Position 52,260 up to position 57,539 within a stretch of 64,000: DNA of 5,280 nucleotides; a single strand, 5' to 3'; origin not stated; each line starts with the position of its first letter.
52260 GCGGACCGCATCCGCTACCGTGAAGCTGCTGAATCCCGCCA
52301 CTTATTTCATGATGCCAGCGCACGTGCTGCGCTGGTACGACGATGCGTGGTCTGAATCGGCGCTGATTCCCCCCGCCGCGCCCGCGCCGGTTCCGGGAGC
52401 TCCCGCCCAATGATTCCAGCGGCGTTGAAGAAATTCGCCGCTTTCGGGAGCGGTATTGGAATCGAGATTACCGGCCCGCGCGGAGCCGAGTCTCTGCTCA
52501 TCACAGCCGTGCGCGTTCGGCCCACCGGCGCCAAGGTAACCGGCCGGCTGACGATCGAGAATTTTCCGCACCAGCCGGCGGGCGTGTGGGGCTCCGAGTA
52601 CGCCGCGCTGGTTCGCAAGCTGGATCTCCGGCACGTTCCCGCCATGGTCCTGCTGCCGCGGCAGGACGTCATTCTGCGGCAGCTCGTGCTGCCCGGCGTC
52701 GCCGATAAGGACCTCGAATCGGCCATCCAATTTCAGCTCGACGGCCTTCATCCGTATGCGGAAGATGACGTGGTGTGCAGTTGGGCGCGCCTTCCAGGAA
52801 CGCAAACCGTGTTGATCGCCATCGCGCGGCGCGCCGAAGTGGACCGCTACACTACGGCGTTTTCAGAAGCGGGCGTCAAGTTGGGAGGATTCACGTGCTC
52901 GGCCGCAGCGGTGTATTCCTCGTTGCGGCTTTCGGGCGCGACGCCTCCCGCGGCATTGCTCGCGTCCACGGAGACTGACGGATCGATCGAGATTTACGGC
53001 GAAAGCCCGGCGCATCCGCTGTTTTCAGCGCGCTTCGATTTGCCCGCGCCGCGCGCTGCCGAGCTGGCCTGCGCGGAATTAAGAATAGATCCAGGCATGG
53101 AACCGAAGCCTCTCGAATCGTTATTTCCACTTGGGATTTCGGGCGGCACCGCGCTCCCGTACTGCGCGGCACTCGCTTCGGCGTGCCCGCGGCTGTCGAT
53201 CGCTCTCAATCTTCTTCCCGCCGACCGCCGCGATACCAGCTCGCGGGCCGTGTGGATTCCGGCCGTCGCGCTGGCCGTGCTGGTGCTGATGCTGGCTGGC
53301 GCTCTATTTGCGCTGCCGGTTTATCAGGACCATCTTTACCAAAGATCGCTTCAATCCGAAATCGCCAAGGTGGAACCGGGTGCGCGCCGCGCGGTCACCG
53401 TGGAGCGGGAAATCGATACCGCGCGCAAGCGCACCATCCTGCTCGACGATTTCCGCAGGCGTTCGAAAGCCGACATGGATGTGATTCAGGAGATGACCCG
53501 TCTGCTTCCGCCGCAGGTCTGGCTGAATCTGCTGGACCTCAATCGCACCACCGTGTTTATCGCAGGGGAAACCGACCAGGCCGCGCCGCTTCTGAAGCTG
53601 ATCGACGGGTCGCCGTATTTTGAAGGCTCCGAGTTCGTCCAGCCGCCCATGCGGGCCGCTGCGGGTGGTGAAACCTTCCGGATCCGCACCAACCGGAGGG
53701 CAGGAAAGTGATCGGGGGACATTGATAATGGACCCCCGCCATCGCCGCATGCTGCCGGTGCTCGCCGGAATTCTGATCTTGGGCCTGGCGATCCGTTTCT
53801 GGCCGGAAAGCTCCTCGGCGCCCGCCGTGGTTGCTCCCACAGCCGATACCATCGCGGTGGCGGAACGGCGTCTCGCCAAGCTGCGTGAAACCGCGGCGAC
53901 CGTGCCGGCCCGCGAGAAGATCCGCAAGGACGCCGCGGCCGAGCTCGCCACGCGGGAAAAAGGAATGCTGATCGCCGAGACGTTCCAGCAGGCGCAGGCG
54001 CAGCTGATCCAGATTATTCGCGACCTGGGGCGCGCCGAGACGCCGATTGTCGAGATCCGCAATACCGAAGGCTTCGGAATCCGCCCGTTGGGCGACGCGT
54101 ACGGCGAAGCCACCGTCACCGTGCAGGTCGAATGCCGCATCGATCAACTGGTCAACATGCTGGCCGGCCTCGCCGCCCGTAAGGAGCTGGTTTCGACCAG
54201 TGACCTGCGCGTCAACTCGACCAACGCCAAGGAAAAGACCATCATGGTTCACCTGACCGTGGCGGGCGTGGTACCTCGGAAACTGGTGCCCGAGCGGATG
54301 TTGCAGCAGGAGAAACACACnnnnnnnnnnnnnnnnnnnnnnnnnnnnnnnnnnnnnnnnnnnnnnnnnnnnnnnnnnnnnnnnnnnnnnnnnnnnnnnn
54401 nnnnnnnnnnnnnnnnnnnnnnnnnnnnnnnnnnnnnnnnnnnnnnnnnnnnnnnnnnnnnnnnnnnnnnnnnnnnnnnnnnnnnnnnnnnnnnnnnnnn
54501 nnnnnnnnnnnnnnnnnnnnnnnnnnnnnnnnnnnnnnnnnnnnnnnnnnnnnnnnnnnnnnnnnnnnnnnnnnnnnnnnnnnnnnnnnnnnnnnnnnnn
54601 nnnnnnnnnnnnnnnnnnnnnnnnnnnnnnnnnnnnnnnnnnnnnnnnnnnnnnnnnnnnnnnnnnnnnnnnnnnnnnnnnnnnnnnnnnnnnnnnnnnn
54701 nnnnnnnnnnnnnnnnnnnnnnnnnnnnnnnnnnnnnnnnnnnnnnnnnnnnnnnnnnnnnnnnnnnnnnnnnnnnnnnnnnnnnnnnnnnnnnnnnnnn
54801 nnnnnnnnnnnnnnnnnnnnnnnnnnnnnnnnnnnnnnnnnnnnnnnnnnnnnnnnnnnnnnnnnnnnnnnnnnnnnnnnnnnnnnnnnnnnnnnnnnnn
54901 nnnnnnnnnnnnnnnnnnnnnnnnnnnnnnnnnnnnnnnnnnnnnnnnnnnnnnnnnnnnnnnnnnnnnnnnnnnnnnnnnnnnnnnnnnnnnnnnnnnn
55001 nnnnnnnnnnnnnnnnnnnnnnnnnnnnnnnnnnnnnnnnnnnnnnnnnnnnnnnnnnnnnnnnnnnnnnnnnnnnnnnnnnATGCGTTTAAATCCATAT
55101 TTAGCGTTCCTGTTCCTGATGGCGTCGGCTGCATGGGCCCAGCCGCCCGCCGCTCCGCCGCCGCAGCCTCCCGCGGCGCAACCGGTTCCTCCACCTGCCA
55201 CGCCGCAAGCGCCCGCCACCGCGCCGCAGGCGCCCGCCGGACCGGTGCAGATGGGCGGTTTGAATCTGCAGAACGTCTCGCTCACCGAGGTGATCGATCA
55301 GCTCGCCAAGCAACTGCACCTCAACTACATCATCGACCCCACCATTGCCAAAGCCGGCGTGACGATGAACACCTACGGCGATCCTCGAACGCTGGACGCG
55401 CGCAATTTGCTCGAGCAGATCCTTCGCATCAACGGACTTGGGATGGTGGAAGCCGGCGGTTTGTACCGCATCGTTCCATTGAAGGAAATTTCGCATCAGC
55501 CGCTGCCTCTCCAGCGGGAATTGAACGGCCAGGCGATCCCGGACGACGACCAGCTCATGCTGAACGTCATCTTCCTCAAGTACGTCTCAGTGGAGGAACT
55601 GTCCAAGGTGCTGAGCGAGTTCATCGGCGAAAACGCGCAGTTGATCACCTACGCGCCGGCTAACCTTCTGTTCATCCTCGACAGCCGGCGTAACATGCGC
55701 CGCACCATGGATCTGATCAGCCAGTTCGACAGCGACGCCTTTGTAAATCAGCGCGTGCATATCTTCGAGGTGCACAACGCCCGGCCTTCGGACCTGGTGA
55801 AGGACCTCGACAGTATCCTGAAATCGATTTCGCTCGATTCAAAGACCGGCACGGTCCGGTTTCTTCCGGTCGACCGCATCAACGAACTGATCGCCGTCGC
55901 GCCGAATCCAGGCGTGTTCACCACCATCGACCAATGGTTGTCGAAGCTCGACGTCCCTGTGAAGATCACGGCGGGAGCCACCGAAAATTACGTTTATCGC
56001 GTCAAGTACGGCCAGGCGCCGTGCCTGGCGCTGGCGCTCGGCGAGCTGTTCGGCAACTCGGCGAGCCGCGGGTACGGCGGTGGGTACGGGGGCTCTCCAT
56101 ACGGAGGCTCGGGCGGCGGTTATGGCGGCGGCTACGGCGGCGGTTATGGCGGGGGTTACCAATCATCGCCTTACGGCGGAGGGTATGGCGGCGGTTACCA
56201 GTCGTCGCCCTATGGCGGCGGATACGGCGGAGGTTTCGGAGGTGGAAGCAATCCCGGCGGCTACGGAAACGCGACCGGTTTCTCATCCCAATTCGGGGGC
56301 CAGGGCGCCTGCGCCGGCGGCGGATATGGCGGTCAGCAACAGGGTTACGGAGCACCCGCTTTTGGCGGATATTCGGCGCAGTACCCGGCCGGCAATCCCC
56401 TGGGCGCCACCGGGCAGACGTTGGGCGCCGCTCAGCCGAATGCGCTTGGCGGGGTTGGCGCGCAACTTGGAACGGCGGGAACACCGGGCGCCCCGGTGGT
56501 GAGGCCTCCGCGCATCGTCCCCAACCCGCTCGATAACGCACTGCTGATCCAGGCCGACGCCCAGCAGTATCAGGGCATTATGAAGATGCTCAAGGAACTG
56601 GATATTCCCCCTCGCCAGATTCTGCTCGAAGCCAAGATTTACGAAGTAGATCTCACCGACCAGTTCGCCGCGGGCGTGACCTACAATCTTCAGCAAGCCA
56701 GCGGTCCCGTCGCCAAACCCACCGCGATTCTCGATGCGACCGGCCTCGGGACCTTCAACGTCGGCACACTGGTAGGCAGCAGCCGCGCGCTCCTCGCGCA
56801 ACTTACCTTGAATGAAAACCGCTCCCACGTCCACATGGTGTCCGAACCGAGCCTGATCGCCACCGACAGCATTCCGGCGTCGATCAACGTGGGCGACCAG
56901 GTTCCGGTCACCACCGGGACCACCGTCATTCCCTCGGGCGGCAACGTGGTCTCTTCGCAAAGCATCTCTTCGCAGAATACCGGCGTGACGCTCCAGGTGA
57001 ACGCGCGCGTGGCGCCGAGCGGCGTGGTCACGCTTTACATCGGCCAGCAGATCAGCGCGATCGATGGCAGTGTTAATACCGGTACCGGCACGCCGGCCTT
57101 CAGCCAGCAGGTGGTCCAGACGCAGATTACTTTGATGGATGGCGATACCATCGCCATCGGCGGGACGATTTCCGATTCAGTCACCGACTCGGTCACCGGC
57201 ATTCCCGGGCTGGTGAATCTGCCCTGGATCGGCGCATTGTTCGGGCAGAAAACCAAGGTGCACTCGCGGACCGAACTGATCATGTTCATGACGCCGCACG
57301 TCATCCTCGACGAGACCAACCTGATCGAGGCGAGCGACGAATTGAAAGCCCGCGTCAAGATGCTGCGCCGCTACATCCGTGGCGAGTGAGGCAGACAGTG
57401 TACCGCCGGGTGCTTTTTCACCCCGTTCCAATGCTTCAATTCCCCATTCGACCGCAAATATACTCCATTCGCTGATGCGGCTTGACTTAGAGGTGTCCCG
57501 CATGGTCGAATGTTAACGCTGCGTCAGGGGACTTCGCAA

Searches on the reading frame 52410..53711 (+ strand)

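Call 10: search_protein_families(library=pfam, proteins=[window:52410-53711:+], max_evalue=0.01)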
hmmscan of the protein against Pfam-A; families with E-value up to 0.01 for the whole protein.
window:52410-53711:+ (433 aa): 2 families
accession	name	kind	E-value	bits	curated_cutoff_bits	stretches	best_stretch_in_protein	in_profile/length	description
PF05137.18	PilN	-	6.7e-09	36.1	22.8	1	358-427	2-76/78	Fimbrial assembly protein (PilN)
PF11104.14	PilM_2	-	8.6e-07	28.6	27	1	67-157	54-151/340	Type IV pilus assembly protein PilM;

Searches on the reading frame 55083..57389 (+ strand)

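Call 10: search_protein_families(library=pfam, proteins=[window:55083-57389:+], max_evalue=0.01)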
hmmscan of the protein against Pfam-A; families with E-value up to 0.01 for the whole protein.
window:55083-57389:+ (768 aa): 3 families
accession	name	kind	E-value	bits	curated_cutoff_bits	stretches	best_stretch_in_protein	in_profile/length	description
PF00263.26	Secretin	-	9.7e-40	136.4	27.5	1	578-741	3-168/169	Bacterial type II and III secretion system protein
PF03958.22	Secretin_N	-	1.2e-22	80.3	28.2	3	162-218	3-66/69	Bacterial type II/III secretion system short domain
PF21305.2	type_II_gspD_N0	-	2.9e-09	37.1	27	1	60-130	1-71/71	GspD-like, N0 domain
